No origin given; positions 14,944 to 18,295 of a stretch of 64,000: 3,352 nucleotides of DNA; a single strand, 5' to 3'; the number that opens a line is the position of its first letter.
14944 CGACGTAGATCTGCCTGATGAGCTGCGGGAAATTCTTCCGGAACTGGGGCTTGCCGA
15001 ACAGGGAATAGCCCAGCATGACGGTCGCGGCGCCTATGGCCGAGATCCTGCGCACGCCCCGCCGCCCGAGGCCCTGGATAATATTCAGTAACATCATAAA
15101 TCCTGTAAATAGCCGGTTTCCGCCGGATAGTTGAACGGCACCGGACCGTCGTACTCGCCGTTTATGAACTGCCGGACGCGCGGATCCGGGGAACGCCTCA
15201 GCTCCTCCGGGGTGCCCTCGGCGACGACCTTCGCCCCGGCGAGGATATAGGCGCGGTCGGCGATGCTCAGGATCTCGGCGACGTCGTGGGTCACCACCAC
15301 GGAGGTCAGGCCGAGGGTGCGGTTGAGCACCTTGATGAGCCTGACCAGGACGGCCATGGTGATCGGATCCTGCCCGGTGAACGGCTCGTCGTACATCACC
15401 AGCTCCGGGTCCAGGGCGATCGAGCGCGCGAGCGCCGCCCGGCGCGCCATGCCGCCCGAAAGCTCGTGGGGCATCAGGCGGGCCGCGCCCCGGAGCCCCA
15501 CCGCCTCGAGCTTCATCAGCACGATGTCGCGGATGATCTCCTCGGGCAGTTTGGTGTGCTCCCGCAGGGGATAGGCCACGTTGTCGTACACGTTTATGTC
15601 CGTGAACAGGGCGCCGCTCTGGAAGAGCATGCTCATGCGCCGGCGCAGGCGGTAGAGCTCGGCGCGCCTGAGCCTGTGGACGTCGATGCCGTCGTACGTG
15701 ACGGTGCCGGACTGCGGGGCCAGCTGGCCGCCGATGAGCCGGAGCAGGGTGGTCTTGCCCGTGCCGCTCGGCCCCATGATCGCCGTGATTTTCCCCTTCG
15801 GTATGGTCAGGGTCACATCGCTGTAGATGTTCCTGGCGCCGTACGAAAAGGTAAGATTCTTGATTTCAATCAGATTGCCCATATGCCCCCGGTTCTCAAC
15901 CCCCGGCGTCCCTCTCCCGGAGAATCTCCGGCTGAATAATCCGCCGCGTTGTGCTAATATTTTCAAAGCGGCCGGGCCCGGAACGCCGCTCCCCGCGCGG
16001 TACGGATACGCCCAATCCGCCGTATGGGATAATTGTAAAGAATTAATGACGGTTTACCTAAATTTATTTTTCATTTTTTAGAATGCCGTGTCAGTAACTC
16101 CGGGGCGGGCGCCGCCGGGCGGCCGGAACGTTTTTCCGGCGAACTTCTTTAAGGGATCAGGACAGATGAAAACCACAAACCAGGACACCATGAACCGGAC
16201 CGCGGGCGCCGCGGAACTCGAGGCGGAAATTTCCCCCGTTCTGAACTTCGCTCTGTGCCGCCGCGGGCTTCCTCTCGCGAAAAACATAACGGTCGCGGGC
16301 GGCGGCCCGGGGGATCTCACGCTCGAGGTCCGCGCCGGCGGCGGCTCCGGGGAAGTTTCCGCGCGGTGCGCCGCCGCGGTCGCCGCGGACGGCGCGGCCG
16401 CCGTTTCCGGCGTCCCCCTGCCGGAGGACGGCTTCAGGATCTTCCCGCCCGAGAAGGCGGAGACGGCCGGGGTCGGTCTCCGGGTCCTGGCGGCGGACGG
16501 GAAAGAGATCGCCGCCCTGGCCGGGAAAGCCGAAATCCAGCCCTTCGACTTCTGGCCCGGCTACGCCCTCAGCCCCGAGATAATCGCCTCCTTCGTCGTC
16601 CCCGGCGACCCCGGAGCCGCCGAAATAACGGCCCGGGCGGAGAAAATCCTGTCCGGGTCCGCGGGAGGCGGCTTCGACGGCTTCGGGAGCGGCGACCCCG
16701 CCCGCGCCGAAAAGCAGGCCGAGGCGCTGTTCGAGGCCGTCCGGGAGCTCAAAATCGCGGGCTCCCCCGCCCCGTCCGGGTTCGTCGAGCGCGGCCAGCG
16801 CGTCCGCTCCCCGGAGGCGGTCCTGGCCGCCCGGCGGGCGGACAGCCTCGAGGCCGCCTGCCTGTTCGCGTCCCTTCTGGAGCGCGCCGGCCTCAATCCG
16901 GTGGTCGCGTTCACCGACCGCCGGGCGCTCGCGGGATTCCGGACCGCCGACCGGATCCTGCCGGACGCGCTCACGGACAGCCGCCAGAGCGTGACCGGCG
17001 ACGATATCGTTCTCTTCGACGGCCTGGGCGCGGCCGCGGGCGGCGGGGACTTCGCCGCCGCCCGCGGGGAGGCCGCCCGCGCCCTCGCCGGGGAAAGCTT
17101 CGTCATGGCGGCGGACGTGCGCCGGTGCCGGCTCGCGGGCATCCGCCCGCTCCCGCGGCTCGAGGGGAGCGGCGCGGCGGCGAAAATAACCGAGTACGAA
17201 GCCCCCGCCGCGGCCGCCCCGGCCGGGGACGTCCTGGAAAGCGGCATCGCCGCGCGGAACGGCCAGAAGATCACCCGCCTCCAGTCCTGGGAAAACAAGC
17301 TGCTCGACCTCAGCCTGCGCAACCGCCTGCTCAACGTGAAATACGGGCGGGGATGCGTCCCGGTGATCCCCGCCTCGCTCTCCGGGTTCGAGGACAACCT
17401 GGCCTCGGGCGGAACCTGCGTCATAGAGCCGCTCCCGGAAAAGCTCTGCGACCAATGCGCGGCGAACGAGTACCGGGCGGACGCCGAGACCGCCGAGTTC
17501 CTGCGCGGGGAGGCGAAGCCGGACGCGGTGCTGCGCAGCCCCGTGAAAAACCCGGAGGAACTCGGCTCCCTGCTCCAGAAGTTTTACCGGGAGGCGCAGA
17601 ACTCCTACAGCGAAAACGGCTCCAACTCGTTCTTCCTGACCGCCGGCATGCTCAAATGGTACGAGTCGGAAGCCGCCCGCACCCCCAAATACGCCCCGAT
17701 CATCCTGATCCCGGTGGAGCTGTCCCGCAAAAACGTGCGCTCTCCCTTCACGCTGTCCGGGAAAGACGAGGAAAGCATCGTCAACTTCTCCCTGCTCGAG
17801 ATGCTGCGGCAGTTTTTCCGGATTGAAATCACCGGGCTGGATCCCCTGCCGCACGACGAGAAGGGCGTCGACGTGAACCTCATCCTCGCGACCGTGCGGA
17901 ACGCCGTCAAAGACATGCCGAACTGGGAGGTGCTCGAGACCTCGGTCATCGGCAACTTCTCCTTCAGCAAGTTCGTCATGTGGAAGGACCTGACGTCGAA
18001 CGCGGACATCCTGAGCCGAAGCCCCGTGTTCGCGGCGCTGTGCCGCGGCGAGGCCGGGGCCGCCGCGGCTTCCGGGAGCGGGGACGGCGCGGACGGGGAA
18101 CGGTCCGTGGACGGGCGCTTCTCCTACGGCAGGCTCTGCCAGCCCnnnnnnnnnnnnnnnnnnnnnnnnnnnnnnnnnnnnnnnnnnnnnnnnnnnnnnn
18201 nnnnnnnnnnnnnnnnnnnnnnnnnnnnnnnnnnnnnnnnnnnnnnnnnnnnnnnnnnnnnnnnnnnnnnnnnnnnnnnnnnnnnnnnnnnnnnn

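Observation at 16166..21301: Solo ~1,710-codon Upf1-like helicase with a DUF4011-type region and a nuclease-fold tail: candidate uncharacterised single-gene nucleic-acid surveillance or defence factor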

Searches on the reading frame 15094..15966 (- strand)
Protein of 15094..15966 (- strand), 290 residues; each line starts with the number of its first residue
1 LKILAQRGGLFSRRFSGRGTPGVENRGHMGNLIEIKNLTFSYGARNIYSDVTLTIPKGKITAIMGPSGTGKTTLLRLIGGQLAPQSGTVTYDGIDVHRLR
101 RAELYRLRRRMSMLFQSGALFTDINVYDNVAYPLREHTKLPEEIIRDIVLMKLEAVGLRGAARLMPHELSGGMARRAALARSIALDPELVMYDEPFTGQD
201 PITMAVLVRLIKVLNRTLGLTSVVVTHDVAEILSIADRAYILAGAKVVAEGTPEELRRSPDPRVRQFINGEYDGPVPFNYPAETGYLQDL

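Call 14: search_protein_families(library=pfam, proteins=[window:15094-15966:-], max_evalue=0.001)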
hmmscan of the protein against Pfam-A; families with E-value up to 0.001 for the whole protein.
window:15094-15966:- (290 aa): 4 families
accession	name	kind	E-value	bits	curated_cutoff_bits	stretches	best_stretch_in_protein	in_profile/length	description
PF00005.33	ABC_tran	-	4.3e-30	105.5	25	1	49-196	2-136/137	ABC transporter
PF13304.12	AAA_21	-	9.6e-05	23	27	0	60-78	1-19/304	AAA domain, putative AbiEii toxin, Type IV TA system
PF13401.12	AAA_22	-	0.0003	21.6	27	1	59-90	6-38/130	AAA domain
PF09818.15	ABC_ATPase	-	0.00044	19.8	23.2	0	53-78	75-99/283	P-loop domain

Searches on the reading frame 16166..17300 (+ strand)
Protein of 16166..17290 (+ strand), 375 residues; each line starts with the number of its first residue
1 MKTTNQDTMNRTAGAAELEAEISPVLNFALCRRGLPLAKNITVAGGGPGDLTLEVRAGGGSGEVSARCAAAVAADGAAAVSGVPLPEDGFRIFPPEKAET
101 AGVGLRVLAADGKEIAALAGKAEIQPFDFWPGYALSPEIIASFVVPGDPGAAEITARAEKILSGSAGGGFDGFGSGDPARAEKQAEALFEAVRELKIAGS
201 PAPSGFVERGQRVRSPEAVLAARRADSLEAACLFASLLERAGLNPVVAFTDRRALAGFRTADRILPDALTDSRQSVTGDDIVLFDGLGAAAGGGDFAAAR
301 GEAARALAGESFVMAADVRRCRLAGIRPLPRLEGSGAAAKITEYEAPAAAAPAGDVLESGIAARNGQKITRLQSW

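Call 38: search_protein_families(library=pfam, proteins=[window:16166-17300:+], max_evalue=1)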
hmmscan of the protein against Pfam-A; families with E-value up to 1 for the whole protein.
window:16166-17300:+ (378 aa): 0 families

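Call 75: search_protein_representatives(protein=window:16166-17290:+)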
Query: 375 residues. Proteins with E-value up to 0.001 (for the whole library): 1988; up to 1e-10: 1050; up to 1e-30: 6. The best 150 are listed.
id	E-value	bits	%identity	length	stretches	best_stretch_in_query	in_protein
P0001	4.1e-229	776.3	100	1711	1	1-375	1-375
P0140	6.0e-37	144.2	31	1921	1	10-342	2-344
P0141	2.9e-34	135.4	34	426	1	8-331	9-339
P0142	6.0e-33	131.1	34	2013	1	9-352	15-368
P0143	6.9e-32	127.5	33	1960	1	66-340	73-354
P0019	4.8e-31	124.8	37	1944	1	22-375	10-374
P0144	1.1e-30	123.6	35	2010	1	14-334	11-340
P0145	1.8e-30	122.9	31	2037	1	18-332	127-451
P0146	1.8e-30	122.9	37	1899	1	112-331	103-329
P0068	3.3e-30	122.0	34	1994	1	20-352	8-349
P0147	3.6e-30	121.9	32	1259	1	16-338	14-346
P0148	5.2e-30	121.4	31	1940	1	50-341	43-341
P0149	8.7e-30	120.6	32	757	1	12-375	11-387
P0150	9.2e-30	120.6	30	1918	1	18-334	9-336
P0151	2.8e-29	119.0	38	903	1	108-330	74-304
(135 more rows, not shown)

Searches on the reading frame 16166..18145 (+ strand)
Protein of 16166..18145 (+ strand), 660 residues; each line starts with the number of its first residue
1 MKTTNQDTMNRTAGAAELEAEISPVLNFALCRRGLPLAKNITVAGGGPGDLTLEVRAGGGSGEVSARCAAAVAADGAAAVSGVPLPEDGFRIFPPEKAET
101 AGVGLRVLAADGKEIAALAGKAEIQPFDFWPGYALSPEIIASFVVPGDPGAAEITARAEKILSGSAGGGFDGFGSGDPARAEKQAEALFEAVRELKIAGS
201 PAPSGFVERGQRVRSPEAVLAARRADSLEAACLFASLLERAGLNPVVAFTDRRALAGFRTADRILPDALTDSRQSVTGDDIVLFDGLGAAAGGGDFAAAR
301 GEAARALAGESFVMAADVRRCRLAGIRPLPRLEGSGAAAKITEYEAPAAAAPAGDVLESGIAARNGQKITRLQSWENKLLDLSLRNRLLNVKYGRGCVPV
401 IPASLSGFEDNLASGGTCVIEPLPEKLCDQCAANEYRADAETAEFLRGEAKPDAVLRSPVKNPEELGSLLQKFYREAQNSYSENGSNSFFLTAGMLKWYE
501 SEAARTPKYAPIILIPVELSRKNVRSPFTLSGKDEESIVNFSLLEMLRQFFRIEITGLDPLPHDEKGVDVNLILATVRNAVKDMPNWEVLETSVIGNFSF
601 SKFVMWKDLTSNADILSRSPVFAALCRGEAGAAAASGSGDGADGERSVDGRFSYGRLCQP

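Call 60: predict_structure(alignment_id=A4)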
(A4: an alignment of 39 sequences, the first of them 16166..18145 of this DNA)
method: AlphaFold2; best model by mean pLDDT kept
length: 660 residues; sequences in the alignment: 39
mean_pLDDT: 82.5   pTM: 0.62
mean pLDDT of the five models: 82.5, 82.2, 81.3, 81.2, 80.2
residues with pLDDT >= 90: 304; 70-90: 256; 50-70: 42; < 50: 58
segments of 3 or more residues with pLDDT < 50: 1-5, 11-13, 349-366, 630-660
pLDDT, mean of each block of 10 residues (from residue 1): 43 71 90 84 75 83 79 73 72 83 90 90 93 89 96 96 80 90 96 94 85 96 96 98 96 95 86 88 90 87 95 94 87 78 68 39 50 75 73 85 92 94 89 81 85 85 91 89 79 93 82 95 92 92 87 89 94 97 93 90 80 84 71 36 28 28
secondary structure, 60 per line:
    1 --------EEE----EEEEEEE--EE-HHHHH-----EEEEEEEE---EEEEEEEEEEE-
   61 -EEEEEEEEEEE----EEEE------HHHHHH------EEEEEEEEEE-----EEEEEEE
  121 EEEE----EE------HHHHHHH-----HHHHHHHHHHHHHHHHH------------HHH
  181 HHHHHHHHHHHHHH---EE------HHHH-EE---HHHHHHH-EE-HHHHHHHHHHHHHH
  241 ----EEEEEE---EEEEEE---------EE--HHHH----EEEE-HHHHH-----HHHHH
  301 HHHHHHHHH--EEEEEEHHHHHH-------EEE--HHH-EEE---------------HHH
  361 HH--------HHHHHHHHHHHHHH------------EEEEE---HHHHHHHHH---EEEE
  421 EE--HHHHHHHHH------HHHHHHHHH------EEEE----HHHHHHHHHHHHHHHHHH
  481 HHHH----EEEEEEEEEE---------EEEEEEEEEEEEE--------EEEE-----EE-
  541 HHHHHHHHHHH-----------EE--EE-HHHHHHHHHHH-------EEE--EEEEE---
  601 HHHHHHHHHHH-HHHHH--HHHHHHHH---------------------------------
elements in order: E9-11 E16-22 H28-32 E38-45 E49-59 E62-72 E77-80 H87-92 E99-108 E114-124 H137-143 H149-165 H178-194 H206-209 H216-222 H227-240 E245-250 E254-259 H273-276 E281-284 H286-290 H296-309 E312-317 H318-323 E331-333 E340-342 H358-362 H371-384 E397-401 H405-413 E417-422 H425-433 H440-448 E455-458 H463-484 E489-498 E508-520 E529-532 H541-551 H570-580 E588-590 E593-597 H601-611 H613-617 H620-627

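Call 63: fold_search(model_id=the predicted structure, library=pdb)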
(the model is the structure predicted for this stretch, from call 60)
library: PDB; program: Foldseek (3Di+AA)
matches with E <= 10: 1353; with E <= 0.001: 0
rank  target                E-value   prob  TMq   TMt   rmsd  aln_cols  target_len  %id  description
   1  3cmg                  1.6e-03  1.00  0.11  0.11   9.7       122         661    8  Crystal structure of putative beta-galactosidase from Bacteroides fragilis (released 2008-04-29)
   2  2xwx_A                3.2e-03  1.00  0.12  0.19   5.6       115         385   10  Vibrio cholerae colonization factor GbpA crystal structure (released 2011-11-16)
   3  3vmp                  4.0e-03  1.00  0.12  0.12   9.7       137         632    8  Crystal structure of dextranase from Streptococcus mutans in complex with 4,5-epoxypentyl alpha-D-glucopyranoside (released 2012-02-15)
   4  6u4z                  4.7e-03  0.95  0.09  0.12  10.2       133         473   14  Crystal Structure of a family 76 glycoside hydrolase from a bovine Bacteroides thetaiotaomicron strain (released 2020-04-29)
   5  8dhl_B                5.5e-03  1.00  0.11  0.09   7.7       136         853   16  Tannerella forsythia beta-glucuronidase (L2) (released 2023-05-17)
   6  5z1a                  5.8e-03  1.00  0.11  0.11   9.6       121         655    9  The crystal structure of Bacteroides fragilis beta-glucuronidase in complex with uronic isofagomine (released 2018-12-12)
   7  7xyr                  7.1e-03  1.00  0.09  0.10   6.1        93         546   14  Cystal Structure of Beta-glucuronidase from Bacteroides thetaiotaomicron (released 2023-07-05)
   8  3vmo_A                7.9e-03  1.00  0.12  0.12   9.6       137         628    8  Crystal structure of dextranase from Streptococcus mutans in complex with isomaltotriose (released 2012-02-15)
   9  8dhl_A                8.3e-03  0.99  0.10  0.08   8.8       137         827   16  Tannerella forsythia beta-glucuronidase (L2) (released 2023-05-17)
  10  6msv_A                9.7e-03  0.98  0.09  0.42   5.9       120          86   13  Structure of the 6th type III domain from human fibronectin (released 2019-10-23)
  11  3kd4_A                9.7e-03  0.66  0.14  0.18  18.9       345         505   12  CRYSTAL STRUCTURE OF A PUTATIVE PROTEASE (BDI_1141) FROM PARABACTEROIDES DISTASONIS ATCC 8503 AT 2.00 A RESOLUTION (released 2009-11-24)
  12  3k2i_A                1.2e-02  1.00  0.12  0.19   6.1       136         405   15  Human Acyl-coenzyme A thioesterase 4 (released 2009-10-20)
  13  3hlk_A                1.2e-02  1.00  0.11  0.17   6.6       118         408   16  Crystal structure of human mitochondrial acyl-CoA thioesterase (ACOT2) (released 2009-06-23)
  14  2vzv_A                1.2e-02  0.30  0.09  0.08  19.6       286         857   13  Substrate Complex of Amycolatopsis orientalis exo-chitosanase CsxA E541A with chitosan (released 2008-10-14)
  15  8gul_A                1.3e-02  1.00  0.12  0.16   5.2       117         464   14  Chitin-active AA10 LPMO (GbpA) complexed with Cu(II) from Vibrio campbellii (released 2023-06-21)
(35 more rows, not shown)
